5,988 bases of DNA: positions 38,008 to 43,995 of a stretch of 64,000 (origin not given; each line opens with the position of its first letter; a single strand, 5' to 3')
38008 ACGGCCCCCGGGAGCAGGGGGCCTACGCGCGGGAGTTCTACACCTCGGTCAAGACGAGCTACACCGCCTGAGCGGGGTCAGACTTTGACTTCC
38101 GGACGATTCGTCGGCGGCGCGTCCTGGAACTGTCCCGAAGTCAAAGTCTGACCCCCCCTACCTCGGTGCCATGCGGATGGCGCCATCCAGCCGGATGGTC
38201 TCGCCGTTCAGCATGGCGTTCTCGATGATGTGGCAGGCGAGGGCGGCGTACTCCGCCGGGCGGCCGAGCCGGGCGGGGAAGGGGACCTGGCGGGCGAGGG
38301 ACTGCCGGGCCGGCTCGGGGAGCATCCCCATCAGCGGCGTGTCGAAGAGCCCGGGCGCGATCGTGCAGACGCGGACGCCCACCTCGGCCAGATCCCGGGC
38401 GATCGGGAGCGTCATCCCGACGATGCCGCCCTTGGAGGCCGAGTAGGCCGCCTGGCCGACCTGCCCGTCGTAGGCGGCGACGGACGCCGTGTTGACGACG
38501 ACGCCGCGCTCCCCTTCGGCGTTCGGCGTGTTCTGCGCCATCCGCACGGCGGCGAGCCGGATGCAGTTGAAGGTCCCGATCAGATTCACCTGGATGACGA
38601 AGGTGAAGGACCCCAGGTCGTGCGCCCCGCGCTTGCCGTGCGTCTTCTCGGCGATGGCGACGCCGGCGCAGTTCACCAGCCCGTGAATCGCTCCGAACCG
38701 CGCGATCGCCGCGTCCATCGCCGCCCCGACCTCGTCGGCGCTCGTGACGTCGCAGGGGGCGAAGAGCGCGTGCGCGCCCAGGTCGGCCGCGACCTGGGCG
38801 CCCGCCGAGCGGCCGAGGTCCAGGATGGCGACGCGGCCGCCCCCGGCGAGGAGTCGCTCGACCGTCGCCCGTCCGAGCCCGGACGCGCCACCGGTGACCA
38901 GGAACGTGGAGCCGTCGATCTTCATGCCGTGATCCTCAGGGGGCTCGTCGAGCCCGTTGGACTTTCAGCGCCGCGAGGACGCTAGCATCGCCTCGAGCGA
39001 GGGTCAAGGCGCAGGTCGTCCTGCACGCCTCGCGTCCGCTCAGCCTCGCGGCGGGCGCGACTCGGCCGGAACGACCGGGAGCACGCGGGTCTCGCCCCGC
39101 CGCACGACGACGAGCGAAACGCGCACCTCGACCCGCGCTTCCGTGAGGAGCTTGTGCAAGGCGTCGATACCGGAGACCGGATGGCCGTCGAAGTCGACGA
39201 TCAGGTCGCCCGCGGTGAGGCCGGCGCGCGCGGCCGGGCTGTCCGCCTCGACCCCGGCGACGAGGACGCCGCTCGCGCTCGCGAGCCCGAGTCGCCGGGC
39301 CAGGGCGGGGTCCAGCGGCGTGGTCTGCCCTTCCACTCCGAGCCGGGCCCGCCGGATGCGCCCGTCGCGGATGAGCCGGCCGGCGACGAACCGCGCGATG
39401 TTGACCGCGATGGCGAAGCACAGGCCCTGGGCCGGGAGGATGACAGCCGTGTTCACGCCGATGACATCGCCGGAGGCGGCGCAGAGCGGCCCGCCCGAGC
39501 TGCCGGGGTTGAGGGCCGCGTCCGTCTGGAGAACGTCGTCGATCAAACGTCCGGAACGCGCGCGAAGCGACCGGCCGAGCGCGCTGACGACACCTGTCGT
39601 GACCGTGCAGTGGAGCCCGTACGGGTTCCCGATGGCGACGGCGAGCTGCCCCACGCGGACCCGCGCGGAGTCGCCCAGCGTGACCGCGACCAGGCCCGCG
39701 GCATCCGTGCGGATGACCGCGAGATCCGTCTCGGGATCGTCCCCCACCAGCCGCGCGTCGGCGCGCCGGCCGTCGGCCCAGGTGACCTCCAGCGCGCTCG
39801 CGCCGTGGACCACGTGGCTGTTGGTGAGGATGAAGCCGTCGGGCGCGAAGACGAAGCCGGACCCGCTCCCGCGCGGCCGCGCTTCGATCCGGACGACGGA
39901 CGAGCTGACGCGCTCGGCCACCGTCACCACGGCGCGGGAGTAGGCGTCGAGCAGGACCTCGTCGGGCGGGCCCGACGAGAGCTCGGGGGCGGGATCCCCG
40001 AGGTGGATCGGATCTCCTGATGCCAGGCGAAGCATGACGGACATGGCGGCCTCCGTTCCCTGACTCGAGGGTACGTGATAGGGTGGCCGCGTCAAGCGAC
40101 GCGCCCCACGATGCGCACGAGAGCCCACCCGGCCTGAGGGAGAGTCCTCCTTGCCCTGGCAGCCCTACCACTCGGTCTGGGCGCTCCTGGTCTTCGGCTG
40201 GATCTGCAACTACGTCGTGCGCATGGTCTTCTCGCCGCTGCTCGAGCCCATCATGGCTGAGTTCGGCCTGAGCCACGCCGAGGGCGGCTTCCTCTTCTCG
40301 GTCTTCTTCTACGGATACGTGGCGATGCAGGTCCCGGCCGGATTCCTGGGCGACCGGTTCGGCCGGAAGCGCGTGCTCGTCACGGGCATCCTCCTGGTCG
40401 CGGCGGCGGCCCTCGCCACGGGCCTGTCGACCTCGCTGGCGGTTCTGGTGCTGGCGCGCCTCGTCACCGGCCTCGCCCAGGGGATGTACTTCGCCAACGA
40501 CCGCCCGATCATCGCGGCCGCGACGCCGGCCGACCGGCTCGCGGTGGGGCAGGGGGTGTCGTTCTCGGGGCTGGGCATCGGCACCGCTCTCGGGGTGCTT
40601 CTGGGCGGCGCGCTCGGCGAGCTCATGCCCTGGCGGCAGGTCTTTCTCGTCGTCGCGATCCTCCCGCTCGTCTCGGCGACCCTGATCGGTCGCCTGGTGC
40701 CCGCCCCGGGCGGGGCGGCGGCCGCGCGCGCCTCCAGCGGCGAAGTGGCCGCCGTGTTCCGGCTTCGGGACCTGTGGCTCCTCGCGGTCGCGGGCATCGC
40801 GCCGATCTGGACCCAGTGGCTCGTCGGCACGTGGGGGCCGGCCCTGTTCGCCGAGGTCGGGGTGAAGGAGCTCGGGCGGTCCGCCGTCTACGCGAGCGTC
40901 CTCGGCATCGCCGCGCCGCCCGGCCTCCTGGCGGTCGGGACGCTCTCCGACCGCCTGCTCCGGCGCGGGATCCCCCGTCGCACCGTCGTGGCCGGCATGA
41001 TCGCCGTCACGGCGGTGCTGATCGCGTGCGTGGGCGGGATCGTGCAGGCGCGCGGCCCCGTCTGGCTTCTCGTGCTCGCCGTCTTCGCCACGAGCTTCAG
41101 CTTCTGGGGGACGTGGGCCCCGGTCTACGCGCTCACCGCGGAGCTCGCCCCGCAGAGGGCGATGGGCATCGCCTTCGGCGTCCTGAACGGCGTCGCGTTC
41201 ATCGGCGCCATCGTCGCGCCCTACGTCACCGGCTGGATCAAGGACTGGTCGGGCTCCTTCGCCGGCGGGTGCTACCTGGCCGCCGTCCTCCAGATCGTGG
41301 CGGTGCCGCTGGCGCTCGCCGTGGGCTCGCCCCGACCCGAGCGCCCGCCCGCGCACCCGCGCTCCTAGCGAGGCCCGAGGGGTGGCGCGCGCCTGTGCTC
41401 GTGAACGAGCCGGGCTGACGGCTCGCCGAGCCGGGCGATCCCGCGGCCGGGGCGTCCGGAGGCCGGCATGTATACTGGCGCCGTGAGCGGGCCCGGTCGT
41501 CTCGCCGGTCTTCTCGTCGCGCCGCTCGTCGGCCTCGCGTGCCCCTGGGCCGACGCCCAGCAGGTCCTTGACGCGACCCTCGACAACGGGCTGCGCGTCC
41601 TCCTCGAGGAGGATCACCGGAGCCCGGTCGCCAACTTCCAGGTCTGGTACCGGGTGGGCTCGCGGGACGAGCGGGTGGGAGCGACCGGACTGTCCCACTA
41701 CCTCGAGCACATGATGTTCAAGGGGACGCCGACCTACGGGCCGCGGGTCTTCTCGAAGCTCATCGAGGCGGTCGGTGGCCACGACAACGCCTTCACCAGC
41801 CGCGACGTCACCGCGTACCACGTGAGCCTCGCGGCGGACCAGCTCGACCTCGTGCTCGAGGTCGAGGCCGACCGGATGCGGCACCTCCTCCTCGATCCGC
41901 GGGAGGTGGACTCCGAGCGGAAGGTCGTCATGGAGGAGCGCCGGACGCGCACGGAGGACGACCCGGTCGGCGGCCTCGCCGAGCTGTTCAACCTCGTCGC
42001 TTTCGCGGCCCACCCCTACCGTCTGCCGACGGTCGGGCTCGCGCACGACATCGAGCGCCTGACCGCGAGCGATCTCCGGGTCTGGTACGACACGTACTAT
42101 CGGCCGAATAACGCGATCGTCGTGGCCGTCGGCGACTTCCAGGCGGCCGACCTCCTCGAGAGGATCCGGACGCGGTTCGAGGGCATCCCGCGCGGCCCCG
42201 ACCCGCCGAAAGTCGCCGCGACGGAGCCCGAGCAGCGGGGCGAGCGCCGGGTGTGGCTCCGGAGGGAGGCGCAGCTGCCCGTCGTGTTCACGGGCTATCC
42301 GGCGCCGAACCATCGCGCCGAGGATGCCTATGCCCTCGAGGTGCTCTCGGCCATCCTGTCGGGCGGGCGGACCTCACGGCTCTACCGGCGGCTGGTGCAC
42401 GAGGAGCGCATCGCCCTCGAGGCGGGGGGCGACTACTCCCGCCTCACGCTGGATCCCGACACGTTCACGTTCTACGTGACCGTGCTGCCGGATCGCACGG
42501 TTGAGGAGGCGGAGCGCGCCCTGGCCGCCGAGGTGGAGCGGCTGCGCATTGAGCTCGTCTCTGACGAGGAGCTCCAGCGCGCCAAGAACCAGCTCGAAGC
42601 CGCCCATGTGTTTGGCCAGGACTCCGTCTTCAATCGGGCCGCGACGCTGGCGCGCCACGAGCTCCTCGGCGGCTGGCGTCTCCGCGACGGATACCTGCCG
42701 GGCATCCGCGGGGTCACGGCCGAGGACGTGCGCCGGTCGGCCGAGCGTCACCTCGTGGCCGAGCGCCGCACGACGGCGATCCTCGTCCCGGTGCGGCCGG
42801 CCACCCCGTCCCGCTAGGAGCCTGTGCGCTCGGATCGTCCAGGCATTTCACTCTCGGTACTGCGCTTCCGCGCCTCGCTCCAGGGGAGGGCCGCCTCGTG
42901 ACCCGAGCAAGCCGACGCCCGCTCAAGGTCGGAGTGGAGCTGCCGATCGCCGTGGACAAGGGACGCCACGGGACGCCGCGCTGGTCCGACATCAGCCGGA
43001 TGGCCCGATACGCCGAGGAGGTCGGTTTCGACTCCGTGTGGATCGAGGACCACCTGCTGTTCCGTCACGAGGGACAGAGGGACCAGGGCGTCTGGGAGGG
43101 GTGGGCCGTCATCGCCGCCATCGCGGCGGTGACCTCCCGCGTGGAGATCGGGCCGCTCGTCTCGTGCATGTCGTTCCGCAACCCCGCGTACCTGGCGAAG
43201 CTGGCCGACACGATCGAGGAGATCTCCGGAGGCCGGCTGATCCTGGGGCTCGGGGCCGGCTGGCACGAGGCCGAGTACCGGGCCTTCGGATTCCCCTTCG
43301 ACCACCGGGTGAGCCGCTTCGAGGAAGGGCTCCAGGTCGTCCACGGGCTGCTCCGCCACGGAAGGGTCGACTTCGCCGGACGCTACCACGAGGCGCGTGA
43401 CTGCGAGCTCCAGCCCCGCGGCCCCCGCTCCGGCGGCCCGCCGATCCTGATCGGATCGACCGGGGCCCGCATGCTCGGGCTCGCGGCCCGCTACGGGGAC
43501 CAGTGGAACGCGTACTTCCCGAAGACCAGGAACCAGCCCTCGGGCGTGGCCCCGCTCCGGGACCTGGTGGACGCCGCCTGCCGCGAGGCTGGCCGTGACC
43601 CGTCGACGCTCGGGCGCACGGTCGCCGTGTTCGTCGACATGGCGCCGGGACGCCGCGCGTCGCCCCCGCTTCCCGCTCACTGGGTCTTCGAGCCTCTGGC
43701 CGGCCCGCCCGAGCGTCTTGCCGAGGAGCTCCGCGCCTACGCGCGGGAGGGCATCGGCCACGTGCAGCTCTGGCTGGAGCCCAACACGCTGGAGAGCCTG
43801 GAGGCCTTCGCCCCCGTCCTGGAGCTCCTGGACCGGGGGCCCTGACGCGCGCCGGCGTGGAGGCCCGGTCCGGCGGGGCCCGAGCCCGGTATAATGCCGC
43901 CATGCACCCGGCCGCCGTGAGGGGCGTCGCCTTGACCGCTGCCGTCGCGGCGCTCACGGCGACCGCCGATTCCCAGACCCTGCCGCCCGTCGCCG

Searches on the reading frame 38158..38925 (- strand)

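Call 60: search_protein_families(library=pfam, proteins=[window:38158-38925:-], max_evalue=0.00001)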
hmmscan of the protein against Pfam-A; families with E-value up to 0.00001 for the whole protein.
window:38158-38925:- (255 aa): 3 families
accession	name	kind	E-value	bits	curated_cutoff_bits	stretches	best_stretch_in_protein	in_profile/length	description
PF00106.31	adh_short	-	9.3e-45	153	26.6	1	8-200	3-188/195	short chain dehydrogenase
PF13561.12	adh_short_C2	-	1.8e-38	132.9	27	1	14-248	3-233/236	Enoyl-(Acyl carrier protein) reductase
PF08659.16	KR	-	2.7e-10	40.9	22.6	1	7-164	2-152/180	KR domain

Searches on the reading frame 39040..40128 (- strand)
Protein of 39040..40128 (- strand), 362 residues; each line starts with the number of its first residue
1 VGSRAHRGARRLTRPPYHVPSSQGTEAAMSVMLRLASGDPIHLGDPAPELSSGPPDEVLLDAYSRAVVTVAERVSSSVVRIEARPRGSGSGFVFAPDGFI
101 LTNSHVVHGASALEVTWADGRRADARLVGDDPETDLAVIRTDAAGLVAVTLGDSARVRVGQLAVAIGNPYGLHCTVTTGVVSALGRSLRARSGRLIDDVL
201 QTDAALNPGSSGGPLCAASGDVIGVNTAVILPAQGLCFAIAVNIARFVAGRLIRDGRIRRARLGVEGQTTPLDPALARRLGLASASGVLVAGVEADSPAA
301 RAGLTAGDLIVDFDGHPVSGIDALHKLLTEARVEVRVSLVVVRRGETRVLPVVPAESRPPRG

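Call 73: search_protein_families(library=pfam, proteins=[window:39040-40128:-], max_evalue=0.00001)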
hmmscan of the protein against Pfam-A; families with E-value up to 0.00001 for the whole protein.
window:39040-40128:- (362 aa): 4 families
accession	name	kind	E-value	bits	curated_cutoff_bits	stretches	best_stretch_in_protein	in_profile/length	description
PF13365.12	Trypsin_2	-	3.4e-33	115.9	27.6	1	89-225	1-144/144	Trypsin-like peptidase domain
PF00089.32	Trypsin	-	2.6e-12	47.5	20.6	1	90-247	28-216/220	Trypsin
PF17820.7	PDZ_6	-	9.9e-12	44.9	27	1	290-343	2-54/54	PDZ domain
PF13180.12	PDZ_2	-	2e-11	44.4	27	1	283-349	12-75/80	PDZ domain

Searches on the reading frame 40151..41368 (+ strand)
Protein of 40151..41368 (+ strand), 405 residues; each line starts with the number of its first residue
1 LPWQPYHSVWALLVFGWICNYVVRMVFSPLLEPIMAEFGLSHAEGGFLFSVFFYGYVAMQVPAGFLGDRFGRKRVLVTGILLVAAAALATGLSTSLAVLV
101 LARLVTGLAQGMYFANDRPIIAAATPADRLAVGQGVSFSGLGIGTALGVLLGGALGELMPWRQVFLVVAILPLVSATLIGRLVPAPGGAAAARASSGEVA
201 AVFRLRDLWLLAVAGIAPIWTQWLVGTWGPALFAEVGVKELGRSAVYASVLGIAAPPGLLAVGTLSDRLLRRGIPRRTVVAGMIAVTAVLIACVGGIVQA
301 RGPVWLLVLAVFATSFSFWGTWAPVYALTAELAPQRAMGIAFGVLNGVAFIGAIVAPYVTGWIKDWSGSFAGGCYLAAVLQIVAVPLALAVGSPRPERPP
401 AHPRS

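Call 73: search_protein_families(library=pfam, proteins=[window:40151-41368:+], max_evalue=0.00001)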
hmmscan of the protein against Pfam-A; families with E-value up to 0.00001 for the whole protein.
window:40151-41368:+ (405 aa): 3 families
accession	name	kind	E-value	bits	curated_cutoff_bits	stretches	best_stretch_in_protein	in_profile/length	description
PF07690.21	MFS_1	-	2.7e-46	158.5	33.4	2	14-292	2-288/347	Major Facilitator Superfamily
PF06779.20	MFS_4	-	1e-12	48.5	26.3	1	23-387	8-362/364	Uncharacterised MFS-type transporter YbfB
PF00083.30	Sugar_tr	-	7.6e-10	38.7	22.3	1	45-112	48-118/452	Sugar (and other) transporter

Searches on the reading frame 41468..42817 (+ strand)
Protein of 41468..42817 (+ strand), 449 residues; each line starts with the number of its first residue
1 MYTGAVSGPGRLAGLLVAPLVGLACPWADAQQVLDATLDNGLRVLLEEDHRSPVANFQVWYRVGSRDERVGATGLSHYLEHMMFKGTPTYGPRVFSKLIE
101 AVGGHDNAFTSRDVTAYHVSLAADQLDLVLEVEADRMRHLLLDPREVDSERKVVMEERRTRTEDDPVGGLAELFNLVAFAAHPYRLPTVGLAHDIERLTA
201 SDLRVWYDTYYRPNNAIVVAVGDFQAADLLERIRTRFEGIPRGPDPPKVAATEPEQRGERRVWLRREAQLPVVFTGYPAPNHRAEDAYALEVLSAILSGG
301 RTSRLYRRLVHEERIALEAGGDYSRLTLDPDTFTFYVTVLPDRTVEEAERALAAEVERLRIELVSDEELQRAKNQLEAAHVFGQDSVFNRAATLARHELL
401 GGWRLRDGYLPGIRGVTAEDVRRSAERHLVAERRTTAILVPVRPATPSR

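Call 73: search_protein_families(library=pfam, proteins=[window:41468-42817:+], max_evalue=0.00001)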
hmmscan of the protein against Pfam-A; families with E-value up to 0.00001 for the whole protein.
window:41468-42817:+ (449 aa): 2 families
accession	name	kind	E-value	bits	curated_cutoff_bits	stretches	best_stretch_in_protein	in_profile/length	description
PF05193.26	Peptidase_M16_C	-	1.5e-33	116.6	23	1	198-376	2-181/181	Peptidase M16 inactive domain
PF00675.25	Peptidase_M16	-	8.6e-30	104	22.3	1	43-160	1-118/149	Insulinase (Peptidase family M16)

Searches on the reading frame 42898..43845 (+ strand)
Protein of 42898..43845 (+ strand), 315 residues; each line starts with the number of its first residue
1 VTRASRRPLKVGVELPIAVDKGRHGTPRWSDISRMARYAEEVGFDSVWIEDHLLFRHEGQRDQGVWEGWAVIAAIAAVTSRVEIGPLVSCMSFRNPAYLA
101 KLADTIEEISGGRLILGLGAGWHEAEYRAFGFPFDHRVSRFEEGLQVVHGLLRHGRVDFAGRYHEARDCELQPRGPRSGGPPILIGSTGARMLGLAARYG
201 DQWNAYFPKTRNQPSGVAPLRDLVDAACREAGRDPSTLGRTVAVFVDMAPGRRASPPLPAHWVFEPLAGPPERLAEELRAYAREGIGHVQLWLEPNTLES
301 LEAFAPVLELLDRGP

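Call 73: search_protein_families(library=pfam, proteins=[window:42898-43845:+], max_evalue=0.00001)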
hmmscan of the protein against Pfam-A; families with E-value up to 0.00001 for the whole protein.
window:42898-43845:+ (315 aa): 1 family
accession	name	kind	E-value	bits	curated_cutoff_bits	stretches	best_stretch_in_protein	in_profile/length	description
PF00296.26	Bac_luciferase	-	5.5e-52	177.5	27.9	1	10-249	2-231/314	Luciferase-like monooxygenase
